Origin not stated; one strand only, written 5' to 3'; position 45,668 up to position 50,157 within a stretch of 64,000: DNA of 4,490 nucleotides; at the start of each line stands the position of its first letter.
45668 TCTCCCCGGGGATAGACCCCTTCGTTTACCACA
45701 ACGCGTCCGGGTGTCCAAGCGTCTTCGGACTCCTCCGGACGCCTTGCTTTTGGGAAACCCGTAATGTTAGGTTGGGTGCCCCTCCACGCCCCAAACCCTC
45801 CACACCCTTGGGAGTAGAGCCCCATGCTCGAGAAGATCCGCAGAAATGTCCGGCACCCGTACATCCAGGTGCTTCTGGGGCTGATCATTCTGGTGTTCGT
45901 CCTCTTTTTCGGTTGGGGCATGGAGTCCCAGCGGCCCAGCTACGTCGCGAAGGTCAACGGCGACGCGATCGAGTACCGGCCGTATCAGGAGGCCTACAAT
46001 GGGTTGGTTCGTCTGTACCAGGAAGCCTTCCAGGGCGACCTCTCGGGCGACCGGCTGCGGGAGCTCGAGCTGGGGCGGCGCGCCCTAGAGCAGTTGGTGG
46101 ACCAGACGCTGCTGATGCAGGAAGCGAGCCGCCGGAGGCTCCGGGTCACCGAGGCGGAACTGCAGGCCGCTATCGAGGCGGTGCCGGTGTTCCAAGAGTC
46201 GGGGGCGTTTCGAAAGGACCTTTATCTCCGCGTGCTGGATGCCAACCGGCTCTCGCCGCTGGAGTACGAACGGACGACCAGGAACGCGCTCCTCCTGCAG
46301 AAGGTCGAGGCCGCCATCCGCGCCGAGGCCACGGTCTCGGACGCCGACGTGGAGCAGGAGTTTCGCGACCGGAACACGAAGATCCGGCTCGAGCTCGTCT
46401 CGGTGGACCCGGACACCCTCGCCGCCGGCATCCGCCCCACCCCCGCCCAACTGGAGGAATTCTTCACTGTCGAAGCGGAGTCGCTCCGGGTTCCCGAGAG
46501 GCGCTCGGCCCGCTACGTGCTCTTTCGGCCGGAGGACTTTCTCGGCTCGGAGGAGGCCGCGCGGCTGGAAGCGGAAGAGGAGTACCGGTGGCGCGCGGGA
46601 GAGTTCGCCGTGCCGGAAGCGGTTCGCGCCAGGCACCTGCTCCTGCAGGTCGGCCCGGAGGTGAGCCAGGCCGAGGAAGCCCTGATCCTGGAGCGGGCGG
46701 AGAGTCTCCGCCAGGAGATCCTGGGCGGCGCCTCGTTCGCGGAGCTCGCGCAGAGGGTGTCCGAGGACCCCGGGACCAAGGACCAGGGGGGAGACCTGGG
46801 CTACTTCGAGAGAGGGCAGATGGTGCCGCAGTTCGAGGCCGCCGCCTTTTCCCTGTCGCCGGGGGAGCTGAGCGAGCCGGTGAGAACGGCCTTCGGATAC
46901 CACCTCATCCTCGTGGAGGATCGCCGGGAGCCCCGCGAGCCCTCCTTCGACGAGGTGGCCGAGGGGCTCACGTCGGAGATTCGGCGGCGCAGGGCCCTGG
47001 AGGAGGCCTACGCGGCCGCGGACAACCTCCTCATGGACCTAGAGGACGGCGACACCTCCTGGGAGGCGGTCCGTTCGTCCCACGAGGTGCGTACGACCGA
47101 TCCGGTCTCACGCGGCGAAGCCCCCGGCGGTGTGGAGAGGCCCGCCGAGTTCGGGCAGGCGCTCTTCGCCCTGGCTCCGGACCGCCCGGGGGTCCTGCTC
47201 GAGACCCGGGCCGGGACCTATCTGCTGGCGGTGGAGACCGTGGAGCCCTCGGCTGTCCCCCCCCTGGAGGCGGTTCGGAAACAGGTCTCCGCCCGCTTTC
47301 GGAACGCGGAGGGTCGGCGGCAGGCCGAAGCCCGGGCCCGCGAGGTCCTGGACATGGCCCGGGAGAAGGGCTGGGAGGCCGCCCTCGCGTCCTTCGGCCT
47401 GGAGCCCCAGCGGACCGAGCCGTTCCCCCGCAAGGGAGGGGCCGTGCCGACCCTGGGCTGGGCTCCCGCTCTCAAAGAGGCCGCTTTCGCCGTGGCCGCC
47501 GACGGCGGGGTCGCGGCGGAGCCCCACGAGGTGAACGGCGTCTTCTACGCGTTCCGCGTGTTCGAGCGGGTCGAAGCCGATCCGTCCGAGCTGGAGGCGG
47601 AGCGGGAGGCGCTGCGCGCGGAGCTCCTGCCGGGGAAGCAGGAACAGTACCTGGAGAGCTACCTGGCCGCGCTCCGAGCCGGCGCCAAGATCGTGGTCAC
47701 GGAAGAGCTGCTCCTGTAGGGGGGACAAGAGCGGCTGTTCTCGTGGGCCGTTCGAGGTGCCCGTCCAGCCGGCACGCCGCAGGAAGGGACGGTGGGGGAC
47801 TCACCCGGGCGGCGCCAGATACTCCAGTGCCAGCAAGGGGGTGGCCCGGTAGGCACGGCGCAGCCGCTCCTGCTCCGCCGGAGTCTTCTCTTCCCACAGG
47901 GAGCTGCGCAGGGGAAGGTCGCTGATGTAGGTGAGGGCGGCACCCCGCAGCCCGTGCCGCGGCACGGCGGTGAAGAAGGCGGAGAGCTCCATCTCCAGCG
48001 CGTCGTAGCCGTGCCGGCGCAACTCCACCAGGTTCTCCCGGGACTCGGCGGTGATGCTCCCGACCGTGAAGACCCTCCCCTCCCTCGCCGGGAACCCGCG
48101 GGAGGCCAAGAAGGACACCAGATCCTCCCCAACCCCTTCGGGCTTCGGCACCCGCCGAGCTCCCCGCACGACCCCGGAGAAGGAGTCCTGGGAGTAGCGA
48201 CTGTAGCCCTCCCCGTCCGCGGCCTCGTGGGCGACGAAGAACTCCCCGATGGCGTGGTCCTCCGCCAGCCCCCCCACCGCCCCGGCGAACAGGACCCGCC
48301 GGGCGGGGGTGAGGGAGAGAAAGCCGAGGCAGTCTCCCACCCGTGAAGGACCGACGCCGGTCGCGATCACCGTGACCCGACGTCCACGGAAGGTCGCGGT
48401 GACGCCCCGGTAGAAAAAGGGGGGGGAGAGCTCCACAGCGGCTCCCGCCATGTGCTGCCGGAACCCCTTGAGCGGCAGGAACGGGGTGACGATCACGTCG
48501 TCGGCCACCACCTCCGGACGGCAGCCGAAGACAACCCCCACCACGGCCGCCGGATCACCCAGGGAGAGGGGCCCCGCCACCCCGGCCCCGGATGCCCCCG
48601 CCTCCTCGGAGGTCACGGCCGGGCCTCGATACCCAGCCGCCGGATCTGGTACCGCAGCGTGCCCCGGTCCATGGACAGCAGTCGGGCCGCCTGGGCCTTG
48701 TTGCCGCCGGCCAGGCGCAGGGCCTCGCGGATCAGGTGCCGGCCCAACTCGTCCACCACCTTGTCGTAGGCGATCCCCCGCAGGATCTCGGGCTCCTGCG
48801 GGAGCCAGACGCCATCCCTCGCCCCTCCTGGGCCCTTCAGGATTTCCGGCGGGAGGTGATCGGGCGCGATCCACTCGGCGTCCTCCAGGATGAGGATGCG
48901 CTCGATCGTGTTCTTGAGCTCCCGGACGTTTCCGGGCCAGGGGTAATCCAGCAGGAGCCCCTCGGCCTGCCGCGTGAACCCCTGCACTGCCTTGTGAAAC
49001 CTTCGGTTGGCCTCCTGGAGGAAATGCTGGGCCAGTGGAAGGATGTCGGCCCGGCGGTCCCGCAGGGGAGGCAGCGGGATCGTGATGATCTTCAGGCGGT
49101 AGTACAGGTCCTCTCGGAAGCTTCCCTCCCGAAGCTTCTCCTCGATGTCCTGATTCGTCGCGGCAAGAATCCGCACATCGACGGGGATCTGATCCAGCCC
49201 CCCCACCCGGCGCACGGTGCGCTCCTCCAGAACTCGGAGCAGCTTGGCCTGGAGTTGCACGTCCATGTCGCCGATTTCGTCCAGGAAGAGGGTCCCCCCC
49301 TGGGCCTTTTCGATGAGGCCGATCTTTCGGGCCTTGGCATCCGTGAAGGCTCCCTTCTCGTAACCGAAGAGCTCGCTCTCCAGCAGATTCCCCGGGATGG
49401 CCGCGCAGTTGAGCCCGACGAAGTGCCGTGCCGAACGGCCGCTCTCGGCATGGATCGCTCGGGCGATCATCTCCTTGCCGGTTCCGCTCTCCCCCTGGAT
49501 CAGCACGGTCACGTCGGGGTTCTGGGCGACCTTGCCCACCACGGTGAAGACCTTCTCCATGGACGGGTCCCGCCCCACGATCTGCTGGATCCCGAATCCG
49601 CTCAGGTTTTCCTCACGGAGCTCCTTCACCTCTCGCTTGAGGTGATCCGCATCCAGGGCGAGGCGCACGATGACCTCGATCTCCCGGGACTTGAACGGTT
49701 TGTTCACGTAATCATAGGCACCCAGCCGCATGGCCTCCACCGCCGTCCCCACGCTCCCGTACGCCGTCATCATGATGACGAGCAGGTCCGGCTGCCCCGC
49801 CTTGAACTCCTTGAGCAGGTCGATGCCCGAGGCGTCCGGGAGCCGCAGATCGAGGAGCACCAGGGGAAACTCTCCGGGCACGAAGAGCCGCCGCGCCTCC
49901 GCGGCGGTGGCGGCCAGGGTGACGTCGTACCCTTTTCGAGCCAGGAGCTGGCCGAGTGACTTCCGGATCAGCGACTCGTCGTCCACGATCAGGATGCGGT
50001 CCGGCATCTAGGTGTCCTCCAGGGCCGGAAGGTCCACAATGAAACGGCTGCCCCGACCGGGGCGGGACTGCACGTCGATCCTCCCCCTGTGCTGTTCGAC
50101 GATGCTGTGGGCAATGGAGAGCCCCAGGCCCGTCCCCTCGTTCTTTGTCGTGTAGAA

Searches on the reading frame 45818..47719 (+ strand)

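Call 62: search_protein_families(library=pfam, proteins=[window:45818-47719:+], max_evalue=0.00001)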
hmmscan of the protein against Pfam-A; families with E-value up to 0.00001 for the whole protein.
window:45818-47719:+ (633 aa): 5 families
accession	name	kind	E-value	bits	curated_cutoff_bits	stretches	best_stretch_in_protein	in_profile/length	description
PF13624.11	SurA_N_3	-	1.3e-42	145.8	27.2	1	3-163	1-161/162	SurA-like N-terminal domain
PF13616.12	Rotamase_3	-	1.7e-28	100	22.5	1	265-369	12-115/116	PPIC-type PPIASE domain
PF00639.27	Rotamase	-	6.3e-28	98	21.7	1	273-368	1-97/97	PPIC-type PPIASE domain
PF13623.11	SurA_N_2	-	2.3e-24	86.4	28.5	1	4-140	1-145/145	SurA-like N-terminal domain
PF13145.12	Rotamase_2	-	1.9e-22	80.8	27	1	251-381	5-120/121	PPIC-type PPIASE domain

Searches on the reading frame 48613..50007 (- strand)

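Call 62: search_protein_families(library=pfam, proteins=[window:48613-50007:-], max_evalue=0.00001)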
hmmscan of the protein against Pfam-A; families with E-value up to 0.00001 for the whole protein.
window:48613-50007:- (464 aa): 7 families
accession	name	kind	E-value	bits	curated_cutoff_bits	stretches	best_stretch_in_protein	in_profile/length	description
PF00158.32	Sigma54_activat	-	5e-70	235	20.2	1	143-310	1-167/168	Sigma-54 interaction domain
PF25601.1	AAA_lid_14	-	1.5e-27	95.6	27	1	316-392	1-77/87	AAA+ ATPase lid domain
PF00072.30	Response_reg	-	9e-27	93.9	30.2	1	5-114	1-110/111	Response regulator receiver domain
PF14532.12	Sigma54_activ_2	-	9.1e-18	65.3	25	1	144-315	1-138/138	Sigma-54 interaction domain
PF02954.25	HTH_8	-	5.4e-09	36.1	22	1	423-457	7-41/42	Bacterial regulatory protein, Fis family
PF07728.20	AAA_5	-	7.1e-07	29.8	22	1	168-286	2-123/139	AAA domain (dynein-related subfamily)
PF00004.35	AAA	-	9.4e-06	26.5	21.2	0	168-296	1-122/131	ATPase family associated with various cellular activities (AAA)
